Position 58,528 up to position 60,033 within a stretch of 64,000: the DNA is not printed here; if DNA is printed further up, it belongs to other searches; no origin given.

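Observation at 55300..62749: AT-rich single-operon defence island: DpnII-type R-M with three methyltransferases plus extra modules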

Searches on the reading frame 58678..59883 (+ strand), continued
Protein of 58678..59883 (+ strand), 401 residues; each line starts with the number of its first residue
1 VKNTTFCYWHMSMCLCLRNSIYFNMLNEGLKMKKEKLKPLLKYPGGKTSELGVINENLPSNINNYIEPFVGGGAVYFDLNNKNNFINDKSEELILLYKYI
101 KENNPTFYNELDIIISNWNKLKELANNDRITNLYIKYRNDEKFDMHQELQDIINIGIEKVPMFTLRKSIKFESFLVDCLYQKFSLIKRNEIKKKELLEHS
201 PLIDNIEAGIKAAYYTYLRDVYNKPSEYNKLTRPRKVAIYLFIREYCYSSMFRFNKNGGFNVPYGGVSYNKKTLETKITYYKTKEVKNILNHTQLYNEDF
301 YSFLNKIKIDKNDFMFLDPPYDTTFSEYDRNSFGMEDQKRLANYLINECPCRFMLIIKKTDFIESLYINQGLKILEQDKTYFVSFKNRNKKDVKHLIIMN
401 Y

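Call 77: search_protein_families(library=pfam, proteins=[L012:800-4249:+, L012:4805-5617:+, L012:50-736:+, L021:5137-5748:-, L013:14138-15427:+, L013:15714-16727:+, L020:14163-15959:+], max_evalue=0.001)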
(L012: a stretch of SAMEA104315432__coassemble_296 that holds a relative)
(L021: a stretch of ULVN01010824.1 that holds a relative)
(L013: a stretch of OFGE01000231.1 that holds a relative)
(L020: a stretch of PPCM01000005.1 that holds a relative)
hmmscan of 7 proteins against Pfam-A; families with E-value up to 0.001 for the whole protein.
L012:800-4249:+ (1149 aa): 0 families

L012:4805-5617:+ (270 aa): 0 families

L012:50-736:+ (228 aa): 1 family
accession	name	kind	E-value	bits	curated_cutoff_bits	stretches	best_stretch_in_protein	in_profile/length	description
PF10502.14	Peptidase_S26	-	5.6e-27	95.2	22.9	1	10-198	9-167/168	Signal peptidase, peptidase S26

L021:5137-5748:- (203 aa): 1 family
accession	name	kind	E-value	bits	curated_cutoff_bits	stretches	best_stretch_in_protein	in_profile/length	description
PF06114.19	Peptidase_M78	-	5.3e-05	23.5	22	1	101-165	39-114/123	IrrE N-terminal-like domain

L013:14138-15427:+ (429 aa): 1 family
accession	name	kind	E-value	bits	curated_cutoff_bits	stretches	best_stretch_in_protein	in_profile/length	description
PF24390.1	PRTase-CE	-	2.6e-33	116.4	27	1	51-291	1-253/253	PRTase-CE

L013:15714-16727:+ (337 aa): 1 family
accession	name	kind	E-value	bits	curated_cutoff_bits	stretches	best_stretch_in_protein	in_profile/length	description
PF00078.32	RVT_1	-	3.2e-22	79.7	29.6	1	73-264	1-204/205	Reverse transcriptase (RNA-dependent DNA polymerase)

L020:14163-15959:+ (598 aa): 6 families
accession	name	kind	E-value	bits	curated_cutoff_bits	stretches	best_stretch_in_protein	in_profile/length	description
PF00005.33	ABC_tran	-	1.2e-33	117.1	25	1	377-525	2-137/137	ABC transporter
PF00664.28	ABC_membrane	-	1.2e-17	65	28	1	46-305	3-268/274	ABC transporter transmembrane region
PF02463.25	SMC_N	-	8.4e-08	32.3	40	1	441-569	135-213/220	RecF/RecN/SMC N terminal domain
PF03193.22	RsgA_GTPase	-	3.4e-05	24.2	30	1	352-417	72-137/174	RsgA GTPase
PF13401.12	AAA_22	-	0.00034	21.4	27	0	389-541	8-109/130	AAA domain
PF09818.15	ABC_ATPase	-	0.00073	19.1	23.2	0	471-528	133-189/283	P-loop domain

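Call 80: search_solved_structures(query=window:58768-59883:+, max_evalue=0.00001)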
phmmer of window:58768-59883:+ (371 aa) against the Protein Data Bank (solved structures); distinct sequences matched with E-value up to 0.00001: 10.
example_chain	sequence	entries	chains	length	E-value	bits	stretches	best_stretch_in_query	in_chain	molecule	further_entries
2dpm_A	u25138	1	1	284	2.1e-25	93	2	2-76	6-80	PROTEIN (ADENINE-SPECIFIC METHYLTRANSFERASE DPNII 1)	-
4rtj_A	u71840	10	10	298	1.6e-15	60.5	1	192-315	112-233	DNA adenine methylase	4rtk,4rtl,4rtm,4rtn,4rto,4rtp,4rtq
2g1p_A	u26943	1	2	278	1.6e-15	60.5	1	192-315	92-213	DNA adenine methylase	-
4gbe_D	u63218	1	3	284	2.8e-15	59.7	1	192-315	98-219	DNA adenine methylase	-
4gol_D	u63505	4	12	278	3.1e-15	59.5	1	192-315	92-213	DNA adenine methylase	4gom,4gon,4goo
2ore_D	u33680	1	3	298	3.2e-15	59.5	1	192-315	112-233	DNA adenine methylase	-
7m6b_B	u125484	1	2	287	9.3e-12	48.1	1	7-90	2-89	Site-specific DNA-methyltransferase (adenine-specific)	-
1yfj_A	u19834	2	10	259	2.3e-08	36.9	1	196-315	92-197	DNA adenine methylase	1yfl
1yf3_A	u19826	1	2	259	5.4e-08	35.7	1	196-315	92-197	DNA adenine methylase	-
1q0s_A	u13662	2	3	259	6.3e-08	35.5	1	196-315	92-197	DNA adenine methylase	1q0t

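Call 86: search_protein_families(library=phrogs, proteins=[L011:8045-8392:+], max_evalue=0.01)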
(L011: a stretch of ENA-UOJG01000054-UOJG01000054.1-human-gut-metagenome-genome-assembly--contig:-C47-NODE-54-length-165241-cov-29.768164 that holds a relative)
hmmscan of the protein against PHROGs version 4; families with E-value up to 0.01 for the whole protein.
L011:8045-8392:+ (115 aa): 0 families
